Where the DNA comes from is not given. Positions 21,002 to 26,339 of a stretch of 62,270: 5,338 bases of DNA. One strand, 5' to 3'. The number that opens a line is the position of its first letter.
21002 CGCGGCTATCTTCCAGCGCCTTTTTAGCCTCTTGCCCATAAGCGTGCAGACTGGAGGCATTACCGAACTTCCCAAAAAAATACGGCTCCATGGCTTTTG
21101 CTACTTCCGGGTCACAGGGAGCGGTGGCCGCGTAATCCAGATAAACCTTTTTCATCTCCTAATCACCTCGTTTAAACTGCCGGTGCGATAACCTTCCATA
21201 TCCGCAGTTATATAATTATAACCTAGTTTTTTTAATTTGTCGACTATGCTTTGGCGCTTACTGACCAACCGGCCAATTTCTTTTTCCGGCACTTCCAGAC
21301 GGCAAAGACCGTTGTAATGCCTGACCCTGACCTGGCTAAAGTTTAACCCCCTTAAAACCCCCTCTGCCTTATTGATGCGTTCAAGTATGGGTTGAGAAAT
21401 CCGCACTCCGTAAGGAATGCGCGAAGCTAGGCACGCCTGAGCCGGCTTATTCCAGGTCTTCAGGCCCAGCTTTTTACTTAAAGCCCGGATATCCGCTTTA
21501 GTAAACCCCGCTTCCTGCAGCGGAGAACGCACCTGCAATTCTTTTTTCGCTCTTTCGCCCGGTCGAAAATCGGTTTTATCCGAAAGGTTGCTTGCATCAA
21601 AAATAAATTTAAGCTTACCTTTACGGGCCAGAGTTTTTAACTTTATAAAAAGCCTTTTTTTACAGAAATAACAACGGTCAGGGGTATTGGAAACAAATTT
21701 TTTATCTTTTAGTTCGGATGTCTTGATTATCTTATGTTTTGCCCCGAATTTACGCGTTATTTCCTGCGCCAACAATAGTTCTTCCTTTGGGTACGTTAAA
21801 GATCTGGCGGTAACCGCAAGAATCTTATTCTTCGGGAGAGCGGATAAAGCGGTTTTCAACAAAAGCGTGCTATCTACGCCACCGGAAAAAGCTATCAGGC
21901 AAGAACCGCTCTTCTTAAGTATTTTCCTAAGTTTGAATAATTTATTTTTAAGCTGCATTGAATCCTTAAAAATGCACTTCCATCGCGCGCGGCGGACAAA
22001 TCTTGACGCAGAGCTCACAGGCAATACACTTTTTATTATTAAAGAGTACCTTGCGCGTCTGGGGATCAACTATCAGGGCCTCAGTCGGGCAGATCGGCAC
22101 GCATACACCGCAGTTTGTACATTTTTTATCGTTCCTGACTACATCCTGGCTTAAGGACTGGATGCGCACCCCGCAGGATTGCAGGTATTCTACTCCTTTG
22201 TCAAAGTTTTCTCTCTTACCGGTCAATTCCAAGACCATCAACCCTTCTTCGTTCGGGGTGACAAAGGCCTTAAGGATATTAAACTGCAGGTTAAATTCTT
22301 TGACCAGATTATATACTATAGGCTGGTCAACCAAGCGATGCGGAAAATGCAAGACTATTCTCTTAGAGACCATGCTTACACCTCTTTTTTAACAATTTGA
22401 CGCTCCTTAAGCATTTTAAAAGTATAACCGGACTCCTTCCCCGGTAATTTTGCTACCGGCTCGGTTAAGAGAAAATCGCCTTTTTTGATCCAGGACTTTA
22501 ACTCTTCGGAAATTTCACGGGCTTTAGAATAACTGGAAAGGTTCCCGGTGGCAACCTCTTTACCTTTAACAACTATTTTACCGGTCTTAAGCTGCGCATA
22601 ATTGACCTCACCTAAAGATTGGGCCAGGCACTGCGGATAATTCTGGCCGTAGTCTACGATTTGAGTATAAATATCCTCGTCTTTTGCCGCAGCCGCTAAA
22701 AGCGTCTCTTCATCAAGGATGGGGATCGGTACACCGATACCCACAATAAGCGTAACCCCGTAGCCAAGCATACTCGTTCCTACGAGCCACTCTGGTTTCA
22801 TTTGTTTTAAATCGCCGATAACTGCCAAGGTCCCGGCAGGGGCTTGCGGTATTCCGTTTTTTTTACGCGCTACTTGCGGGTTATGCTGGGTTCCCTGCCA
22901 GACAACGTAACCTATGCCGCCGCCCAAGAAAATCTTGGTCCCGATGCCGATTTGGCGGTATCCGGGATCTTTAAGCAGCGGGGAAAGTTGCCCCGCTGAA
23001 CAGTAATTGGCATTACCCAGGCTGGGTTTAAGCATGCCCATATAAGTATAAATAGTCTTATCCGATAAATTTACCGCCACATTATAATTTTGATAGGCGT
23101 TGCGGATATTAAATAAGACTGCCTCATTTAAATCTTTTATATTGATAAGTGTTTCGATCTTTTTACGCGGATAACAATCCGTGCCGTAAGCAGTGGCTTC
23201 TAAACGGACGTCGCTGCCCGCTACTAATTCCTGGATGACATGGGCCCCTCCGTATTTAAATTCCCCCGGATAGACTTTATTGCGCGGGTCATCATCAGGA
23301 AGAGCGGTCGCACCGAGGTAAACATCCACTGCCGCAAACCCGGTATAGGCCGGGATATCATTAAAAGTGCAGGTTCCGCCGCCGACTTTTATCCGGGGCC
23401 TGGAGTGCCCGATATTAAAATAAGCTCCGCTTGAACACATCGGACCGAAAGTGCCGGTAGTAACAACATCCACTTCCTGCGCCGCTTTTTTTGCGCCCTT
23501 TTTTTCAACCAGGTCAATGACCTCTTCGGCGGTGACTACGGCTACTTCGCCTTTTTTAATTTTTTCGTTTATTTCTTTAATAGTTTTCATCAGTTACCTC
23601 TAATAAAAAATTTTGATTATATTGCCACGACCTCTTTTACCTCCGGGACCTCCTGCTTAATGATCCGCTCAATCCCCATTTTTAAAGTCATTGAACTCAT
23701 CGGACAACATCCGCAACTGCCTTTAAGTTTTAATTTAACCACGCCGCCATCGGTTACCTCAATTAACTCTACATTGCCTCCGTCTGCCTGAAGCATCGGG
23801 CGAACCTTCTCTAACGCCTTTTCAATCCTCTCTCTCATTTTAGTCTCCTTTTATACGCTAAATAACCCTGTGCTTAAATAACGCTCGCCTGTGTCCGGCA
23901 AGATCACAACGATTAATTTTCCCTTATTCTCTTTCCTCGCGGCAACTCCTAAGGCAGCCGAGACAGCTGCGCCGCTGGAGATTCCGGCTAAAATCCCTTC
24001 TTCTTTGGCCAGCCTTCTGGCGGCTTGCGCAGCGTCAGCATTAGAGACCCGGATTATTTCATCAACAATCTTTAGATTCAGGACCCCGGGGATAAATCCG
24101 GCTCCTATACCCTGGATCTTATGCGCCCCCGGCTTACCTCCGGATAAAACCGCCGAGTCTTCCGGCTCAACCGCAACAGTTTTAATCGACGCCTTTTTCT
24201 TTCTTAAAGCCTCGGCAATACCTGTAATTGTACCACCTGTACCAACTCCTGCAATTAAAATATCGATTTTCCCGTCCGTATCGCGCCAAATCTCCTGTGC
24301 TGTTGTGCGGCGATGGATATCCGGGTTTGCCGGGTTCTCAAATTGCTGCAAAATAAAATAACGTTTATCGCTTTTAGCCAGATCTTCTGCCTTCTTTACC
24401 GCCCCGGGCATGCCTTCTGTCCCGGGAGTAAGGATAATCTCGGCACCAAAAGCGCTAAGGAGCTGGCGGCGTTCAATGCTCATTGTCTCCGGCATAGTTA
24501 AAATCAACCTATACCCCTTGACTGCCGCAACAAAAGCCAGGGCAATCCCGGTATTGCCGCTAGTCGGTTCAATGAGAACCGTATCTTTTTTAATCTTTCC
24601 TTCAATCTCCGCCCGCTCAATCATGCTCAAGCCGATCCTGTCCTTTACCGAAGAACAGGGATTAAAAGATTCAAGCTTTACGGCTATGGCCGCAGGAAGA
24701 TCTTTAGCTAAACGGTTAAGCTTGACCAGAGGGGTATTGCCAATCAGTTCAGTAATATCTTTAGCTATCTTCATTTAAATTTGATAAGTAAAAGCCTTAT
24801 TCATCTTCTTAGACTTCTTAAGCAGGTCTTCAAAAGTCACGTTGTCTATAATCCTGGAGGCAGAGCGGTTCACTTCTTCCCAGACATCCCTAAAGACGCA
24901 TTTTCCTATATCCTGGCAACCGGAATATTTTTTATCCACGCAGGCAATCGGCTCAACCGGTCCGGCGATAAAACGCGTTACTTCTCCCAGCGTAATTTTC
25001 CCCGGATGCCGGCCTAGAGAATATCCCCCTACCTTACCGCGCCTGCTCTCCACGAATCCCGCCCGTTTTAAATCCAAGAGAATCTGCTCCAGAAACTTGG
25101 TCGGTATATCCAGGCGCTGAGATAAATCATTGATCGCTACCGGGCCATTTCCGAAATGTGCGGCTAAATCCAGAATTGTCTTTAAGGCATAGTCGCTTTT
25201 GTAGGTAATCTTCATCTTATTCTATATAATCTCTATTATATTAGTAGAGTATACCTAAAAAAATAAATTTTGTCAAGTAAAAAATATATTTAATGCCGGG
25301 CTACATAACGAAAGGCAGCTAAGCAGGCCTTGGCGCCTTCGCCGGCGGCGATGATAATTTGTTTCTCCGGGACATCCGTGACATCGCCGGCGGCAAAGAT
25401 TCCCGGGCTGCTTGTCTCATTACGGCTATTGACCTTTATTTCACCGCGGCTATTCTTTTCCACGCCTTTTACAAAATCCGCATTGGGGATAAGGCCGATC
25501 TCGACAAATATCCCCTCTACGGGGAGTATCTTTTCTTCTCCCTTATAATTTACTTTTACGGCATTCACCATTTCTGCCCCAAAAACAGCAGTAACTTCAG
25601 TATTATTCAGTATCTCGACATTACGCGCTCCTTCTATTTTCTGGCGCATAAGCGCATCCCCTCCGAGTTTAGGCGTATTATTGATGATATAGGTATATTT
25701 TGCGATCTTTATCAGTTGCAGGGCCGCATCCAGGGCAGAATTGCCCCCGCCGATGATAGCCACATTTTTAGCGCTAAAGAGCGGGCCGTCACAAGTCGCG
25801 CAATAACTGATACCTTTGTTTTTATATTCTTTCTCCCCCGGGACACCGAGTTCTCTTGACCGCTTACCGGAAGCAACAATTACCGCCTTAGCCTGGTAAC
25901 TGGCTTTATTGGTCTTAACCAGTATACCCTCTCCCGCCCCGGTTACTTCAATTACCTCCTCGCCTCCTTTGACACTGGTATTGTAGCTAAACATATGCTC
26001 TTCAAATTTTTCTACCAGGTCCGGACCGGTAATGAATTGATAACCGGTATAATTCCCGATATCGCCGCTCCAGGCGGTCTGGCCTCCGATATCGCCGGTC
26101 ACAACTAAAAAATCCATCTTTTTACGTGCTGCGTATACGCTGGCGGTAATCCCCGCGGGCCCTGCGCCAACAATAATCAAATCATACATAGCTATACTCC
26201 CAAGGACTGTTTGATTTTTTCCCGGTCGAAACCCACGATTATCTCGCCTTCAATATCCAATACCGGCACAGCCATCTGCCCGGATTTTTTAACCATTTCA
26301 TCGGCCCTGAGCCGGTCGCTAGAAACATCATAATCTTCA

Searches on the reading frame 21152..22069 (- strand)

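Call 59: search_protein_families(library=pfam, proteins=[window:21152-22069:-], max_evalue=0.00001)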
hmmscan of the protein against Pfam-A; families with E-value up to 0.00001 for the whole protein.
window:21152-22069:- (305 aa): 1 family
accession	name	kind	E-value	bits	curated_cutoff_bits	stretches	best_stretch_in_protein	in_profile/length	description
PF06508.19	QueC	-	1.1e-06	28.8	22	0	57-122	2-65/210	Queuosine biosynthesis protein QueC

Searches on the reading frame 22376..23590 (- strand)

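Call 59: search_protein_families(library=pfam, proteins=[window:22376-23590:-], max_evalue=0.00001)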
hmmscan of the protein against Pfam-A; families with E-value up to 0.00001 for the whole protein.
window:22376-23590:- (404 aa): 1 family
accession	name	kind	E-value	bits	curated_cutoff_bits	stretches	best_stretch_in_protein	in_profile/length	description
PF01837.22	HcyBio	-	6.6e-154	512.4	26.2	1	17-375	2-349/349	Homocysteine biosynthesis enzyme, sulfur-incorporation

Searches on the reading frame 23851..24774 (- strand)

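Call 59: search_protein_families(library=pfam, proteins=[window:23851-24774:-], max_evalue=0.00001)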
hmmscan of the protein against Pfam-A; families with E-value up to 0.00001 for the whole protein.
window:23851-24774:- (307 aa): 1 family
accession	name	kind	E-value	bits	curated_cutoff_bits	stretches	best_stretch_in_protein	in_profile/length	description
PF00291.31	PALP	-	2.9e-78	263.6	35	1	7-294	1-295/295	Pyridoxal-phosphate dependent enzyme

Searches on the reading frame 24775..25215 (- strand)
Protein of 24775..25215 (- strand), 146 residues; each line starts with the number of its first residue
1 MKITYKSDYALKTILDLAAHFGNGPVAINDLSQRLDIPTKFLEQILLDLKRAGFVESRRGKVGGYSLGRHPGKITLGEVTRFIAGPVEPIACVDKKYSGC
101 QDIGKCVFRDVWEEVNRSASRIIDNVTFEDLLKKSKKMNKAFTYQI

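Call 59: search_protein_families(library=pfam, proteins=[window:24775-25215:-], max_evalue=0.00001)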
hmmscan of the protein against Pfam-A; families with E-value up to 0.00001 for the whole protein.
window:24775-25215:- (146 aa): 1 family
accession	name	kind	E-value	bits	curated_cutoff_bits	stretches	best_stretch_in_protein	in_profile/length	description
PF02082.26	Rrf2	-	8.3e-36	123.5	30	1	4-133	2-131/132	Iron-dependent Transcriptional regulator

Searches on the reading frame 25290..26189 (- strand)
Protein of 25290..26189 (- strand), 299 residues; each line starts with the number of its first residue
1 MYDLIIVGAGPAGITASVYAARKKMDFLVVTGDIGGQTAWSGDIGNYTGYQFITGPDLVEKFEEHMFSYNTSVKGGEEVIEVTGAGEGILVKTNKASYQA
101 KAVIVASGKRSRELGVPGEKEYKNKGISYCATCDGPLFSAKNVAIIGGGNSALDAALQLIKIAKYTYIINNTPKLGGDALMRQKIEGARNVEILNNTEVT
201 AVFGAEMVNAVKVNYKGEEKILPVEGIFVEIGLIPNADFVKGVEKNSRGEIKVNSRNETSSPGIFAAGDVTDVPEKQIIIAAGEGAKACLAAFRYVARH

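Call 59: search_protein_families(library=pfam, proteins=[window:25290-26189:-], max_evalue=0.00001)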
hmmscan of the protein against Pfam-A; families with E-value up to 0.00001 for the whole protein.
window:25290-26189:- (299 aa): 7 families
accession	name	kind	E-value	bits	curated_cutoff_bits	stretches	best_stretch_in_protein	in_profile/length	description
PF07992.20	Pyr_redox_2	-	4.7e-41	141.5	26.1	1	2-281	1-287/291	Pyridine nucleotide-disulphide oxidoreductase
PF13738.12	Pyr_redox_3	-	5.5e-27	95.2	30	1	53-268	78-305/305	Pyridine nucleotide-disulphide oxidoreductase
PF00890.30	FAD_binding_2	-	1.3e-09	38.2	20.4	0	3-42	1-42/414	FAD binding domain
PF00070.33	Pyr_redox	-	2.8e-08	34.6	22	1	142-214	1-80/82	Pyridine nucleotide-disulphide oxidoreductase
PF03486.20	HI0933_like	-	5.1e-08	33.1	50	0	3-30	2-29/244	HI0933-like protein Rossmann domain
PF12831.13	FAD_oxidored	-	1.6e-07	31.4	27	0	3-47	1-50/416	FAD dependent oxidoreductase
PF13450.12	NAD_binding_8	-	5.6e-06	27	21.9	0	6-62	1-55/68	NAD(P)-binding Rossmann-like domain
